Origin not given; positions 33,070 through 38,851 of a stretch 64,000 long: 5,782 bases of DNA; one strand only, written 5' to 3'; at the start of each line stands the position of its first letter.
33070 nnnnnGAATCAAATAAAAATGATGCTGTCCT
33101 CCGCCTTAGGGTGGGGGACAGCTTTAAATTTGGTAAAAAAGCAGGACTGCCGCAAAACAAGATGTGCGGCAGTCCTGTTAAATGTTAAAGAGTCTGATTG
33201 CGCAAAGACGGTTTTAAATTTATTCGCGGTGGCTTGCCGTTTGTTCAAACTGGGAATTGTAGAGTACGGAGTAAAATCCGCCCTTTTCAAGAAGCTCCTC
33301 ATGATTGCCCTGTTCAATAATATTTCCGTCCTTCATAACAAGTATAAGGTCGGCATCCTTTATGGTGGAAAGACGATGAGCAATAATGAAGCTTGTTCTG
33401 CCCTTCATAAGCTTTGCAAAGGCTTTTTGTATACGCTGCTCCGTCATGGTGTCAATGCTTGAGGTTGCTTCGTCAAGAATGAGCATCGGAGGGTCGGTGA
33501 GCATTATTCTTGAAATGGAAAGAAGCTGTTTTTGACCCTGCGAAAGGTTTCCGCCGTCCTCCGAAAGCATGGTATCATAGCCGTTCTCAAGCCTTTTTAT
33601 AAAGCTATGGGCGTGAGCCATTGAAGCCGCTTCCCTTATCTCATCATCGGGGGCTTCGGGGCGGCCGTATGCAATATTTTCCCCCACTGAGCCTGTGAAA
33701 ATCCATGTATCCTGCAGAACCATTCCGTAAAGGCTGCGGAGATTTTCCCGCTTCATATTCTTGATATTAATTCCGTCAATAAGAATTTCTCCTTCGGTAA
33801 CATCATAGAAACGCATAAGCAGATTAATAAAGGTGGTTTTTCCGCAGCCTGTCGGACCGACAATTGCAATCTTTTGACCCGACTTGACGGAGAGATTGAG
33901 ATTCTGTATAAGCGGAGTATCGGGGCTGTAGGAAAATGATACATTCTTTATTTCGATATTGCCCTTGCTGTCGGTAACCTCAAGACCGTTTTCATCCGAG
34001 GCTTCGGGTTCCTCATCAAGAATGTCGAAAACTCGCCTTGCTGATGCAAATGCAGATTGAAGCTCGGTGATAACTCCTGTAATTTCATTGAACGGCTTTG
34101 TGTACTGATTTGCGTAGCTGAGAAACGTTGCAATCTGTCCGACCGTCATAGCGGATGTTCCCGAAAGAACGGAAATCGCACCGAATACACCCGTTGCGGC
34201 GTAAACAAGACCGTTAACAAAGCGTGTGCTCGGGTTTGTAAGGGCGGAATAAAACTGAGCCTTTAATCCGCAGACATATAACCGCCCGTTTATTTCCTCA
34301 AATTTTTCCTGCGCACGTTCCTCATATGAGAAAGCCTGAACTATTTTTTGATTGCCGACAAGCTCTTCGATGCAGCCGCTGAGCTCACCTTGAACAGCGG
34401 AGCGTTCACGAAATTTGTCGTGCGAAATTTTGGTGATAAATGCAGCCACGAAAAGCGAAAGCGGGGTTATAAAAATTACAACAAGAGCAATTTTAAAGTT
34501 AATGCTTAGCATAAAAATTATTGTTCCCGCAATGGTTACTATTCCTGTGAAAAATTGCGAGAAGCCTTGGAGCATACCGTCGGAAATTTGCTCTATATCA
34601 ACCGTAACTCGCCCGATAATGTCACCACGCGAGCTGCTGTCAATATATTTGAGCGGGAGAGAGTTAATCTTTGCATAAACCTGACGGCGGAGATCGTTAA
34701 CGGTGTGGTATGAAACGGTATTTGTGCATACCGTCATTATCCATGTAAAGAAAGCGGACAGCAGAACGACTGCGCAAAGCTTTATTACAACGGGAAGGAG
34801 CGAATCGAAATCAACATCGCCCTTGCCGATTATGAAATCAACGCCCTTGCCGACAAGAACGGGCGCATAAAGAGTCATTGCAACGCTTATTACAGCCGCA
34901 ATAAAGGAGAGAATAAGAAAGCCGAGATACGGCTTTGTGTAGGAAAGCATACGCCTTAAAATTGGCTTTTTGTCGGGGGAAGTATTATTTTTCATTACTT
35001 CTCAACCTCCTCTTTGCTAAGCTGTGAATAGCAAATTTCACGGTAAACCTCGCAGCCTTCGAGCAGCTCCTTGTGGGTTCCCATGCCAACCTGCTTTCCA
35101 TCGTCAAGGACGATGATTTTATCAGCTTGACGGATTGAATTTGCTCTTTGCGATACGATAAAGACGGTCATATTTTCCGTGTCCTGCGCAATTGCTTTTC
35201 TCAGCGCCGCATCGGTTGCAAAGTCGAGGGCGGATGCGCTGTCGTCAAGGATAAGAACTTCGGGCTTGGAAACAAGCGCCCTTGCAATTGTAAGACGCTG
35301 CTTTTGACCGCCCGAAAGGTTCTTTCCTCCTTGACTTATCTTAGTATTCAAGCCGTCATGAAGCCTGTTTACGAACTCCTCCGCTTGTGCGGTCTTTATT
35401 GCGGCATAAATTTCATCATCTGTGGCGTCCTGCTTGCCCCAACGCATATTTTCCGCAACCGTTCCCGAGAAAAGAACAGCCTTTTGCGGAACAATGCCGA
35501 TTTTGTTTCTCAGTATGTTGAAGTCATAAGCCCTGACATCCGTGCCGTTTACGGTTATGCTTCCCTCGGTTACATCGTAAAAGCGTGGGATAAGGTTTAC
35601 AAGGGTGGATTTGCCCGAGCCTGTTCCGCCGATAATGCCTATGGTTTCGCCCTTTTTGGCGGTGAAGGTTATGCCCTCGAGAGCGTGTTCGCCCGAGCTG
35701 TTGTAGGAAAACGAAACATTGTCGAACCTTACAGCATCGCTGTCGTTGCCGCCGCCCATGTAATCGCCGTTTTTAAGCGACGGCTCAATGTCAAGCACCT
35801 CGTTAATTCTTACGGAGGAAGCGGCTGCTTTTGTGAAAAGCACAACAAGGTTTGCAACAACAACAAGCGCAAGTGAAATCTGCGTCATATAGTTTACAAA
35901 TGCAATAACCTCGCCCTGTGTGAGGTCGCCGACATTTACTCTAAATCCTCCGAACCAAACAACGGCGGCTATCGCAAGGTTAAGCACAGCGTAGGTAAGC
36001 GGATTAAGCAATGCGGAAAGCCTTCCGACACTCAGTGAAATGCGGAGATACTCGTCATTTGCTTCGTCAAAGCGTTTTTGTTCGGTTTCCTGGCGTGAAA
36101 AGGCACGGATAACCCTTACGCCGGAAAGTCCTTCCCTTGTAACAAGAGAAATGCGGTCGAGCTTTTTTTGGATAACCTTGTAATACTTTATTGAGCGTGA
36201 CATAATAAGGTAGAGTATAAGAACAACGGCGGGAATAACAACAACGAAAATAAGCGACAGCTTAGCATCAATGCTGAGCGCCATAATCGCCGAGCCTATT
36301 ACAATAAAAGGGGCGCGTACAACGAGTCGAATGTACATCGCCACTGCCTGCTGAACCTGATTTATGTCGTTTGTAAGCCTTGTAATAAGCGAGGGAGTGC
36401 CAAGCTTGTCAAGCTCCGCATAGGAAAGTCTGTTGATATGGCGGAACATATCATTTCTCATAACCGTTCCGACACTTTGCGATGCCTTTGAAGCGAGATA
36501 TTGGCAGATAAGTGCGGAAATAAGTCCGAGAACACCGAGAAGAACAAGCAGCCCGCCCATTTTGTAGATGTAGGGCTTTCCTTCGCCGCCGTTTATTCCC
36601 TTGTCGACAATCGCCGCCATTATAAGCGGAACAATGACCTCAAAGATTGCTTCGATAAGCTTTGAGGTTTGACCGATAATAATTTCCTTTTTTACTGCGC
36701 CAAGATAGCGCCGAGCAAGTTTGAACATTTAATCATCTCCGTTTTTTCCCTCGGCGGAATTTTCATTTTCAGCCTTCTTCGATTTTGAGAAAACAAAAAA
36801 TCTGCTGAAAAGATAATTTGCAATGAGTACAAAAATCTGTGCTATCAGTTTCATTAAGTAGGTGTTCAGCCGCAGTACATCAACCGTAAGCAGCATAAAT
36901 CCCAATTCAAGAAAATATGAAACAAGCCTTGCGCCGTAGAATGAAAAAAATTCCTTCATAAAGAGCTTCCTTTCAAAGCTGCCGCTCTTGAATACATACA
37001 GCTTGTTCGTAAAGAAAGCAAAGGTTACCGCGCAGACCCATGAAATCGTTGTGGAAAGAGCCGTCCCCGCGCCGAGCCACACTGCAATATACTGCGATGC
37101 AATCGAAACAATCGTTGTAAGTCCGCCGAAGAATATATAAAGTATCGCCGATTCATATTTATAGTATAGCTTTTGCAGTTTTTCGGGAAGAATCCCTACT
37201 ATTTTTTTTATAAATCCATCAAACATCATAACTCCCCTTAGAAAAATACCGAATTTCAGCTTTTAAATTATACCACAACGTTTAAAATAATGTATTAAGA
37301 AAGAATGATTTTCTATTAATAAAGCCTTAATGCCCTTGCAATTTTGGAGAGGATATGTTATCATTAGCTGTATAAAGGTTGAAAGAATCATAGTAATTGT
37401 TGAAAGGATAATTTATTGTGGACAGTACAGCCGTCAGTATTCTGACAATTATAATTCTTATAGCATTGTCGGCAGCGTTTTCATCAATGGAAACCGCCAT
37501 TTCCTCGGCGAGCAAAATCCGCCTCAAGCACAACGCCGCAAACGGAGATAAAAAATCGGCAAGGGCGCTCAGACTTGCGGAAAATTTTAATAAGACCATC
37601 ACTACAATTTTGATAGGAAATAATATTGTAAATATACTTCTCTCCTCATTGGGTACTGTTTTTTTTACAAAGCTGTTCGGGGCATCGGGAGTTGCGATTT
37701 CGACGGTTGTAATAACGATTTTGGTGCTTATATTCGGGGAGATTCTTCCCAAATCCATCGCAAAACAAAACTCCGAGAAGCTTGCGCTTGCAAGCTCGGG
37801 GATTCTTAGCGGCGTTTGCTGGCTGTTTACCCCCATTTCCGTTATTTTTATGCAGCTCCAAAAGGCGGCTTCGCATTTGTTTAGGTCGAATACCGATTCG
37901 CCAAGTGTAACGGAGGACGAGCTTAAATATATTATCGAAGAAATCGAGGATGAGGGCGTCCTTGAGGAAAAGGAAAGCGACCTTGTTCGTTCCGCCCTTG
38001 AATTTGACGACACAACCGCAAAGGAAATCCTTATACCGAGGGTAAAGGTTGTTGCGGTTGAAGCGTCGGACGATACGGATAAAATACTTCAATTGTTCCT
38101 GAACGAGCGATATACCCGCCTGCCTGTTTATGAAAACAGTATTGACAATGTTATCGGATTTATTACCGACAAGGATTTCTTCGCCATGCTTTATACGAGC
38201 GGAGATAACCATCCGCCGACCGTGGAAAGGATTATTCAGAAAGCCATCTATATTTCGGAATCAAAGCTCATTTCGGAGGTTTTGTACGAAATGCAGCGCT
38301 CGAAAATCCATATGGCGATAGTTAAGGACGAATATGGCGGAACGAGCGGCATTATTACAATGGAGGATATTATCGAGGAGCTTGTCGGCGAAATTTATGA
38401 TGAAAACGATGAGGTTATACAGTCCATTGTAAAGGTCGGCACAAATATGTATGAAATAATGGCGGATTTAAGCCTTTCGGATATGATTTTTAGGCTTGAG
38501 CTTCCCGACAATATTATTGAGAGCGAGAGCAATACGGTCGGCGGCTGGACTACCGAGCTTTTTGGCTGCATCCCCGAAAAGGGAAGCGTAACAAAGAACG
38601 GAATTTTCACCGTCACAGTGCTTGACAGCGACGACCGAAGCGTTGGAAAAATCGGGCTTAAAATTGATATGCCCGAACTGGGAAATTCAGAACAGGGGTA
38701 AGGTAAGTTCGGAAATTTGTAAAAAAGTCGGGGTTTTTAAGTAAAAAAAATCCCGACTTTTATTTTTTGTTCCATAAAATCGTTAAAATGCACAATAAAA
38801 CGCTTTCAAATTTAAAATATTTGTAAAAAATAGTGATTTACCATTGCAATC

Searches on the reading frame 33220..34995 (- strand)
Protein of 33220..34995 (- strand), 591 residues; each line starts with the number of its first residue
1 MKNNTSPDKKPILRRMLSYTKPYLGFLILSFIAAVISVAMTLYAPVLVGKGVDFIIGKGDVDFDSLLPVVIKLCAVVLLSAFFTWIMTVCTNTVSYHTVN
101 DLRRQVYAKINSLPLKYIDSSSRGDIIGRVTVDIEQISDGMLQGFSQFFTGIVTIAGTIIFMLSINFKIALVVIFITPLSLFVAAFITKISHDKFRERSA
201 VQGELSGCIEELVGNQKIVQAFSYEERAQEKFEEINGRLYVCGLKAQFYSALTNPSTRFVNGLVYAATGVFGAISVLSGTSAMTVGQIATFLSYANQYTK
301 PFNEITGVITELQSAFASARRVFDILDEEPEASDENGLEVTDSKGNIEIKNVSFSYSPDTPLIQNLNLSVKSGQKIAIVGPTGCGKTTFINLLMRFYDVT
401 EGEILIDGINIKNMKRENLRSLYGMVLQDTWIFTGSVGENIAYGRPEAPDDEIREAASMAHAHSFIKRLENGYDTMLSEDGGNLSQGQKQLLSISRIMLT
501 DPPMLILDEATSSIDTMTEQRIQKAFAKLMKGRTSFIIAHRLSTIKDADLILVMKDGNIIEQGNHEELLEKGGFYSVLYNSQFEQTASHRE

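Call 21: search_protein_families(library=pfam, proteins=[window:33220-34995:-], max_evalue=0.00001)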
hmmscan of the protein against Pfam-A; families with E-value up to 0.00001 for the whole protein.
window:33220-34995:- (591 aa): 3 families
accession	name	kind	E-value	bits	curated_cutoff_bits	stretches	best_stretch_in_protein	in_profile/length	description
PF00664.28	ABC_membrane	-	6.8e-52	177.3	28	1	27-301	1-273/274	ABC transporter transmembrane region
PF00005.33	ABC_tran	-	4e-31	108.9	25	1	364-512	2-137/137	ABC transporter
PF02463.25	SMC_N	-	1e-06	28.8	40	0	452-553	135-210/220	RecF/RecN/SMC N terminal domain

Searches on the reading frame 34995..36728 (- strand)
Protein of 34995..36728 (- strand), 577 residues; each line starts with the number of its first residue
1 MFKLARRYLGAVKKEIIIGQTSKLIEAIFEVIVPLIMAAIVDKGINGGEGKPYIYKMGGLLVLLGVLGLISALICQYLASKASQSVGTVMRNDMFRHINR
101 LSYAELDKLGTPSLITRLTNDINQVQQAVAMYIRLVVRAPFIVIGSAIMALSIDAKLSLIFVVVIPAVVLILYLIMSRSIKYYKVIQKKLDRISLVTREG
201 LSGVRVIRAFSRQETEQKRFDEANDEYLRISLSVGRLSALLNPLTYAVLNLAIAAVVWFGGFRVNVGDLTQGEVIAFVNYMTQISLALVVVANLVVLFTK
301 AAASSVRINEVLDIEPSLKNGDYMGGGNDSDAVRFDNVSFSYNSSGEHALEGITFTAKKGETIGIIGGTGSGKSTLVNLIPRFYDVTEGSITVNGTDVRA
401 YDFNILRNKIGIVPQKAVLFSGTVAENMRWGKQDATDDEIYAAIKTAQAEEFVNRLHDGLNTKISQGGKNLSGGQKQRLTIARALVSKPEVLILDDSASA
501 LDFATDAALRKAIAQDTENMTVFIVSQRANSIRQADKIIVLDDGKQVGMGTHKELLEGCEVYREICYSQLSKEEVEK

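Call 21: search_protein_families(library=pfam, proteins=[window:34995-36728:-], max_evalue=0.00001)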
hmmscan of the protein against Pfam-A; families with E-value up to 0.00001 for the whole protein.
window:34995-36728:- (577 aa): 3 families
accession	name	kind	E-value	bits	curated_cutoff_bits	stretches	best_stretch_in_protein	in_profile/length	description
PF00664.28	ABC_membrane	-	2.6e-51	175.3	28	1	17-287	2-273/274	ABC transporter transmembrane region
PF00005.33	ABC_tran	-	4.6e-34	118.4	25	1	350-497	1-135/137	ABC transporter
PF02463.25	SMC_N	-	6.4e-08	32.7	40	1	390-540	110-210/220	RecF/RecN/SMC N terminal domain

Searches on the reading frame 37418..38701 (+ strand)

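Call 21: search_protein_families(library=pfam, proteins=[window:37418-38701:+], max_evalue=0.00001)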
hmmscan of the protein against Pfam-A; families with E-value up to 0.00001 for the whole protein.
window:37418-38701:+ (427 aa): 3 families
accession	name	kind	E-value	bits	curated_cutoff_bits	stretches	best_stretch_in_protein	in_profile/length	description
PF01595.25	CNNM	-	2.5e-53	180.9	28.4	1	10-186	2-181/181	Cyclin M transmembrane N-terminal domain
PF00571.33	CBS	-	1.8e-16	60.6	24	2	274-323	7-56/57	CBS domain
PF03471.22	CorC_HlyC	-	1.1e-08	35.4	27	1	339-416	2-79/81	Transporter associated domain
